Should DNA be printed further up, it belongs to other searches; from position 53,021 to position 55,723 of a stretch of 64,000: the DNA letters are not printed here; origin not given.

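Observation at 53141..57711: TIR-like-NACHT-HEAT STAND NTPase translationally coupled to a pentapeptide-repeat Ser/Thr kinase.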

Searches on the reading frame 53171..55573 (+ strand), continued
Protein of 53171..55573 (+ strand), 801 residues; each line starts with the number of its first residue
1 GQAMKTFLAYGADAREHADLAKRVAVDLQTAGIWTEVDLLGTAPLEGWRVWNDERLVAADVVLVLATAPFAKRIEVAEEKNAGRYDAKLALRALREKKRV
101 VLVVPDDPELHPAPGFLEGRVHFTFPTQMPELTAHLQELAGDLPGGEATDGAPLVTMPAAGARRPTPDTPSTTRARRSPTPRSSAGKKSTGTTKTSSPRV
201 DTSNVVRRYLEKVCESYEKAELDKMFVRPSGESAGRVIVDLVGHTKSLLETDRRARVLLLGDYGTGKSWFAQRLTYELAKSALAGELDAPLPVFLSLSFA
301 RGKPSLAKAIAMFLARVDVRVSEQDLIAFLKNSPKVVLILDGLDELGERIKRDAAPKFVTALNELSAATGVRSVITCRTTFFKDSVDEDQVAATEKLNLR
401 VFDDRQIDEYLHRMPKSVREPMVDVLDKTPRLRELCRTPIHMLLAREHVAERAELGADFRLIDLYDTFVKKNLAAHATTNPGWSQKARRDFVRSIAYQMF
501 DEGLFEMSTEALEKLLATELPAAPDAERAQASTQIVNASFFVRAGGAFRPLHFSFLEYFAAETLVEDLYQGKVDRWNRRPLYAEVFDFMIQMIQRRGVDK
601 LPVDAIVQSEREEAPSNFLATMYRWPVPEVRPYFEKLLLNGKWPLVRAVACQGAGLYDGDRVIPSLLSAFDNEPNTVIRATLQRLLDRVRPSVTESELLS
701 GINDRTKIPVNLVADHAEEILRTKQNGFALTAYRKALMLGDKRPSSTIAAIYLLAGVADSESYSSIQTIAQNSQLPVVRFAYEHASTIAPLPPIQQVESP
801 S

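Call 21: find_encoding_contigs(protein=P0010, flank=8000, max_places=2)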
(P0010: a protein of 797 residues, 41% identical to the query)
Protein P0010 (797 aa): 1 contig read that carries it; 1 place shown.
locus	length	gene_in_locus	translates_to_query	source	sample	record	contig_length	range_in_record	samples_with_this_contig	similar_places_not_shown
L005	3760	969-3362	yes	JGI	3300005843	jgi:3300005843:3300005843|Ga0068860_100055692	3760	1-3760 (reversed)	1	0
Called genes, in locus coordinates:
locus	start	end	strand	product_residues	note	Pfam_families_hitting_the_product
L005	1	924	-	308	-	?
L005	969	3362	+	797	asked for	PF08357:SEFIR, PF13676:TIR_2 (weak), PF24883:NPHP3_N (faint), PF05729:NACHT, PF13646:HEAT_2 (faint)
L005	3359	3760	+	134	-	?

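Call 41: search_solved_structures(query=window:53180-55573:+, max_evalue=0.1)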
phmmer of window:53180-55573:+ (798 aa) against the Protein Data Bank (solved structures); distinct sequences matched with E-value up to 0.1: 2.
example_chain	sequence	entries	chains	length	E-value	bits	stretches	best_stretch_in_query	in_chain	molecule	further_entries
5h5u_I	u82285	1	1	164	0.072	14.6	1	422-540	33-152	50S ribosomal protein L10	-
5gad_I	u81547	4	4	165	0.073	14.6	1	422-540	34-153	50S ribosomal protein L10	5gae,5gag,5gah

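Call 48: search_protein_families(library=pfam, proteins=[P0011], max_evalue=0.0001)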
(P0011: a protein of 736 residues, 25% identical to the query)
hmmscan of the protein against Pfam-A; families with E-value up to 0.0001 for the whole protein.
P0011 (736 aa): 5 families
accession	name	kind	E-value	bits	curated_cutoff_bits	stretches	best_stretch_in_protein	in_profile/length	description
PF00805.28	Pentapeptide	-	1.9e-27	94.9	20.2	3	593-631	2-40/40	Pentapeptide repeats (8 copies)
PF13576.12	Pentapeptide_3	-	3e-13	50.2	27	1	649-690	1-45/48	Pentapeptide repeats (9 copies)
PF13599.13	Pentapeptide_4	-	8.5e-13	48.6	38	1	589-649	18-78/78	Pentapeptide repeat region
PF13271.11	DUF4062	-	1.9e-10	41.2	24.7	1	1-52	32-82/82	Domain of unknown function (DUF4062)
PF05729.18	NACHT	-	3.5e-07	30.7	26.7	1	183-278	3-98/167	NACHT domain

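Call 79: search_protein_representatives(alignment_id=A2)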
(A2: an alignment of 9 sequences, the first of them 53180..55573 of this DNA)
Query: 9 sequences, 778 profile positions. Proteins with E-value up to 0.001 (for the whole library): 15862; up to 1e-10: 4425; up to 1e-30: 92. The best 150 are listed.
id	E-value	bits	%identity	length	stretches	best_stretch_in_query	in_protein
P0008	0.0e+00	1347.4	-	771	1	1-777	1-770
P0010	0.0e+00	1187.1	-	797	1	1-771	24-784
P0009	0.0e+00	1108.6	-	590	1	189-777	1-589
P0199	2.6e-197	674.3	-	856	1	165-770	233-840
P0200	6.5e-168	577.1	-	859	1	171-771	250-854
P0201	7.1e-166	570.3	-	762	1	184-736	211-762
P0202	2.2e-148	512.5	-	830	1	177-777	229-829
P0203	2.7e-119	416.3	-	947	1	88-777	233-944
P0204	1.1e-115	404.3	-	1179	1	207-777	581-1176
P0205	1.9e-108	380.4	-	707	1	181-769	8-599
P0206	2.1e-108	380.3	-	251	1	321-540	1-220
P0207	9.8e-105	368.1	-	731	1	188-777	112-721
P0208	8.4e-102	358.4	-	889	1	188-768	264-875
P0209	1.4e-93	331.3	-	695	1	189-773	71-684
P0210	2.4e-91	323.8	-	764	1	158-775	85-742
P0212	5.1e-82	293.0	-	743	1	166-769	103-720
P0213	1.2e-79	285.2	-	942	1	144-771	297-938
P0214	1.2e-68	248.8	-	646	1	212-769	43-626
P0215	1.4e-63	232.0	-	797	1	170-768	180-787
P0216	1.8e-61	225.1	-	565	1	432-768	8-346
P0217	4.3e-59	217.2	-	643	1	217-775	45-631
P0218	6.0e-57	210.1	-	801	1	186-767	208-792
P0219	3.6e-47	177.8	-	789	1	189-553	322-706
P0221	1.3e-46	175.9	-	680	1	116-766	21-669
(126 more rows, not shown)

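Call 80: search_protein_families(library=pfam, proteins=[P0199, P0200, P0201, P0202, P0203, P0204, P0207, P0208, P0210, P0213], max_evalue=0.01)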
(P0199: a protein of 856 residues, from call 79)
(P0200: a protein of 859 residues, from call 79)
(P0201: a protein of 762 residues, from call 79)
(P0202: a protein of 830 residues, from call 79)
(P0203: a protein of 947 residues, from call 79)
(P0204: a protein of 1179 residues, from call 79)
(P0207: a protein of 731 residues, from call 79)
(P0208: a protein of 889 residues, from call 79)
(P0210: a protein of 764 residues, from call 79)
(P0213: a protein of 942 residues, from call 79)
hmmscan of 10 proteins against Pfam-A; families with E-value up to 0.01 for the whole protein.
P0199 (856 aa): 12 families
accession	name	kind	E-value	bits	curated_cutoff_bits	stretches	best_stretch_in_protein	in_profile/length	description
PF05729.18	NACHT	-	6.5e-14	52.5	26.7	1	309-466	3-163/167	NACHT domain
PF05057.20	DUF676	-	1.3e-08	35.1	20.3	1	26-146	7-131/217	Putative serine esterase (DUF676)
PF12146.15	Hydrolase_4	-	1.9e-05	24.5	27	0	140-211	143-210/239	Serine aminopeptidase, S33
PF24096.1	DUF7379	-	3e-05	24.5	33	1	81-184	56-160/191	Domain of unknown function (DUF7379)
PF24883.2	NPHP3_N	-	0.00024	21.8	24.8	0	381-430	119-164/164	Nephrocystin 3, N-terminal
PF20703.3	nSTAND1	-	0.00046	20.4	27.1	1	298-463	27-196/379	Novel STAND NTPase 1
PF13191.12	AAA_16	-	0.0011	19.9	32.6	1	301-347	19-71/167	AAA ATPase domain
PF13646.12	HEAT_2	-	0.0017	19.1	27.7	0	676-734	26-84/88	HEAT repeats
PF13401.12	AAA_22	-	0.0019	19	27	1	306-433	5-125/130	AAA domain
PF12697.13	Abhydrolase_6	-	0.0024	19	26.3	1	27-199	1-169/217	Alpha/beta hydrolase family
PF00004.35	AAA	-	0.0038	18.1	21.2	0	309-439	1-115/131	ATPase family associated with various cellular activities (AAA)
PF20720.3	nSTAND3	-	0.0039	17.3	27.2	0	305-436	16-117/155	Novel STAND NTPase 3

P0200 (859 aa): 7 families
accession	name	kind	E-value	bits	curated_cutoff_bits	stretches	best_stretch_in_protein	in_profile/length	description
PF05729.18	NACHT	-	2.6e-12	47.3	26.7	1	319-478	2-164/167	NACHT domain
PF24096.1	DUF7379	-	2.6e-08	34.5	33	1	32-157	1-119/191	Domain of unknown function (DUF7379)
PF05057.20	DUF676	-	1.6e-06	28.2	20.3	1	27-155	3-130/217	Putative serine esterase (DUF676)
PF24883.2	NPHP3_N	-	4.1e-05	24.3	24.8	0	386-441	110-164/164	Nephrocystin 3, N-terminal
PF13646.12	HEAT_2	-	0.0023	18.6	27.7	0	671-743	10-81/88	HEAT repeats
PF20720.3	nSTAND3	-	0.0024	18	27.2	0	317-450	17-120/155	Novel STAND NTPase 3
PF20703.3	nSTAND1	-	0.008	16.3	27.1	0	318-450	34-169/379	Novel STAND NTPase 1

P0201 (762 aa): 5 families
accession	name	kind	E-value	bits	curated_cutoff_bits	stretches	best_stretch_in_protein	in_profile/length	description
PF05729.18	NACHT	-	2.5e-14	53.9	26.7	1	269-422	3-160/167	NACHT domain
PF13365.12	Trypsin_2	-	7e-14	53.2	27.6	1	21-176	1-144/144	Trypsin-like peptidase domain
PF24883.2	NPHP3_N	-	4.2e-09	37.2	24.8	0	336-389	115-164/164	Nephrocystin 3, N-terminal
PF20720.3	nSTAND3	-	4e-06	27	27.2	1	258-417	9-141/155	Novel STAND NTPase 3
PF00089.32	Trypsin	-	0.00045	20.6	20.6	1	16-193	22-212/220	Trypsin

P0202 (830 aa): 6 families
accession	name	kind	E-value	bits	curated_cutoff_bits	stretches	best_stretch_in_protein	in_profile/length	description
PF05729.18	NACHT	-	5.5e-12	46.3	26.7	1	291-451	2-162/167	NACHT domain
PF05057.20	DUF676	-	2.3e-05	24.5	20.3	1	12-129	8-129/217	Putative serine esterase (DUF676)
PF24096.1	DUF7379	-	0.0013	19.1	33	1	13-132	2-119/191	Domain of unknown function (DUF7379)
PF20720.3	nSTAND3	-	0.0039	17.3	27.2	0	280-426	9-121/155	Novel STAND NTPase 3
PF24883.2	NPHP3_N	-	0.0053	17.4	24.8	0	362-416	113-164/164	Nephrocystin 3, N-terminal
PF07819.20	PGAP1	-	0.0053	17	24.3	0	58-99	74-111/233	PGAP1-like alpha/beta domain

P0203 (947 aa): 11 families
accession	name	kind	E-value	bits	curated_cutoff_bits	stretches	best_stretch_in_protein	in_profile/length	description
PF00069.31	Pkinase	-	2.8e-46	158.5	31.7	1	9-272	1-253/263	Protein kinase domain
PF07714.23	PK_Tyr_Ser-Thr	-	2.8e-33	115.7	23.1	1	12-271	4-249/258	Protein tyrosine and serine/threonine kinase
PF05729.18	NACHT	-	6.1e-10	39.6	26.7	1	383-535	3-158/167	NACHT domain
PF01636.29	APH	-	3.6e-09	37.2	23.2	2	15-123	5-108/239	Phosphotransferase enzyme family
PF13401.12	AAA_22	-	1.6e-07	32.1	27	1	380-507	5-126/130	AAA domain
PF03109.22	ABC1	-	1e-06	28.6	22.9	1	77-153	138-214/244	ABC1 atypical kinase-like domain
PF06293.20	Kdo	-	2.3e-05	24.4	21.3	1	69-158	79-174/207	Lipopolysaccharide kinase (Kdo/WaaP) family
PF02367.23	TsaE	-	0.0018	18.7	26.6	0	371-406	11-47/128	Threonylcarbamoyl adenosine biosynthesis protein TsaE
PF00004.35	AAA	-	0.0056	17.6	21.2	0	383-502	1-107/131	ATPase family associated with various cellular activities (AAA)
PF13646.12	HEAT_2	-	0.0064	17.2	27.7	0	777-854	3-74/88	HEAT repeats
PF13191.12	AAA_16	-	0.009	17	32.6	1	366-438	11-84/167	AAA ATPase domain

P0204 (1179 aa): 9 families
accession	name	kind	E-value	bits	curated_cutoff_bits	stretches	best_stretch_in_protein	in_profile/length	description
PF00069.31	Pkinase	-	2.9e-47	161.7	31.7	1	251-513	1-253/263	Protein kinase domain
PF07714.23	PK_Tyr_Ser-Thr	-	1.2e-30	107.1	23.1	1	253-512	3-249/258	Protein tyrosine and serine/threonine kinase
PF05729.18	NACHT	-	7.8e-10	39.3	26.7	1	619-776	2-163/167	NACHT domain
PF13401.12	AAA_22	-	2e-06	28.6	27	1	616-743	4-126/130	AAA domain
PF13191.12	AAA_16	-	7.2e-05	23.8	32.6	1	602-695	10-100/167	AAA ATPase domain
PF03109.22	ABC1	-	0.00041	20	22.9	1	323-396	142-215/244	ABC1 atypical kinase-like domain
PF14531.12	Kinase-like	-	0.00049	19.9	25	1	354-511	154-289/289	Kinase-like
PF01636.29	APH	-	0.00065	20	23.2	0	357-396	158-198/239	Phosphotransferase enzyme family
PF02367.23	TsaE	-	0.00077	19.9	26.6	1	598-642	4-46/128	Threonylcarbamoyl adenosine biosynthesis protein TsaE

P0207 (731 aa): 3 families
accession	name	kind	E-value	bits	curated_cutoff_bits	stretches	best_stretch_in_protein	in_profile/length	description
PF19955.5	EAD1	-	1.1e-08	35.8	24.2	1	1-86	1-89/90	Effector-associated domain 1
PF05729.18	NACHT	-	1.8e-07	31.6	26.7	1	170-323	3-160/167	NACHT domain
PF20720.3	nSTAND3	-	0.008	16.3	27.2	0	169-296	19-117/155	Novel STAND NTPase 3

P0208 (889 aa): 4 families
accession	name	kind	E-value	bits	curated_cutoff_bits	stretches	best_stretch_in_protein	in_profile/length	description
PF05729.18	NACHT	-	9.4e-11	42.3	26.7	1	322-481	2-163/167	NACHT domain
PF13365.12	Trypsin_2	-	7.4e-07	30.4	27.6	1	41-212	10-140/144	Trypsin-like peptidase domain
PF20703.3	nSTAND1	-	0.0015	18.7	27.1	1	313-476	26-194/379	Novel STAND NTPase 1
PF13646.12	HEAT_2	-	0.0035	18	27.7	0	686-728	46-88/88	HEAT repeats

P0210 (764 aa): 5 families
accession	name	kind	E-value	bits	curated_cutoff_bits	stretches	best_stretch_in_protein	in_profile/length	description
PF20703.3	nSTAND1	-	2.5e-06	27.8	27.1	1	155-324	24-194/379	Novel STAND NTPase 1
PF05729.18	NACHT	-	2.9e-06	27.7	26.7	1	169-327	3-161/167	NACHT domain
PF19961.5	EAD8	-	1e-05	26.6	27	1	10-90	5-95/96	Effector-associated domain 8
PF13401.12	AAA_22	-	0.00075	20.3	27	1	164-290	3-121/130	AAA domain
PF13646.12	HEAT_2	-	0.003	18.3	27.7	0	593-629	48-83/88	HEAT repeats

P0213 (942 aa): 2 families
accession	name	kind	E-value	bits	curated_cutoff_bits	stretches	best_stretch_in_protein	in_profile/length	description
PF03704.23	BTAD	-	1.2e-11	45.6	22.1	1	169-264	48-145/146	Bacterial transcriptional activator domain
PF05729.18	NACHT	-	9.5e-11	42.2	26.7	1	399-554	3-161/167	NACHT domain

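Call 81: list_cluster_members(proteins=[P0199, P0200, P0201, P0202, P0203, P0204, P0207, P0208, P0210, P0213])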
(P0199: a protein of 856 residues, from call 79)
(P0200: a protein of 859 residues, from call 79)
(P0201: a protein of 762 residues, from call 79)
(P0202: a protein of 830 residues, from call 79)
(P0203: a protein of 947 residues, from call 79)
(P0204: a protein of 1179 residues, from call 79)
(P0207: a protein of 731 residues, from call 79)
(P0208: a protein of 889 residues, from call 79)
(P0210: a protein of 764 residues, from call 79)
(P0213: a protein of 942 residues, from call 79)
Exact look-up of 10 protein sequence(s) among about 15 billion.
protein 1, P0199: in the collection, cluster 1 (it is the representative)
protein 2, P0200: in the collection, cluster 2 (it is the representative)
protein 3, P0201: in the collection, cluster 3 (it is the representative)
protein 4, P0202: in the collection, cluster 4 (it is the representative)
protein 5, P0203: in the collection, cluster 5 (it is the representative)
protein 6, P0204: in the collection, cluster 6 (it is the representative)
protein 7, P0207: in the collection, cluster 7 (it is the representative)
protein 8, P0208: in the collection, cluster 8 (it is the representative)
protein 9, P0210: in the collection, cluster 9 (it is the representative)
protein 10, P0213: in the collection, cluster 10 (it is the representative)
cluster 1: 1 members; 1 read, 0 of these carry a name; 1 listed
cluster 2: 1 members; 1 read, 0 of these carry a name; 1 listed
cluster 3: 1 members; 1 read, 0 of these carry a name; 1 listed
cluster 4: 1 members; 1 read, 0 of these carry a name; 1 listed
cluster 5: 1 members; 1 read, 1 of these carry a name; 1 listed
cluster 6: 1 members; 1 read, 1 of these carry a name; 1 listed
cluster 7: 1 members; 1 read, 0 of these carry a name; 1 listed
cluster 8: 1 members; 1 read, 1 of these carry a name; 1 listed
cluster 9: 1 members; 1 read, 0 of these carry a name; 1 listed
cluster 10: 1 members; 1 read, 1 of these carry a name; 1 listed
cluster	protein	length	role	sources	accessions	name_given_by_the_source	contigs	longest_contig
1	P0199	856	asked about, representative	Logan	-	-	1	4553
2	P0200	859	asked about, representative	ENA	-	-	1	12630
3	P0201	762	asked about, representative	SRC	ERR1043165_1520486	-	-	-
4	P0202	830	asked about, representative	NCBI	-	-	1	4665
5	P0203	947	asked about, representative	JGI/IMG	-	serine/threonine protein kinase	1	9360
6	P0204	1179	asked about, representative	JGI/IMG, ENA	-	serine/threonine protein kinase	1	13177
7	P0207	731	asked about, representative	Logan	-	-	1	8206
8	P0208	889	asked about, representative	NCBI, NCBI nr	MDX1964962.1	MAG: NACHT domain-containing protein [Pirellulales bacterium] | NACHT domain-containing protein [Pirellulales bacterium]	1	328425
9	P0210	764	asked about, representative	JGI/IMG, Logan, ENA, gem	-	-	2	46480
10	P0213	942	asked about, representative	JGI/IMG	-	DNA-binding SARP family transcriptional activator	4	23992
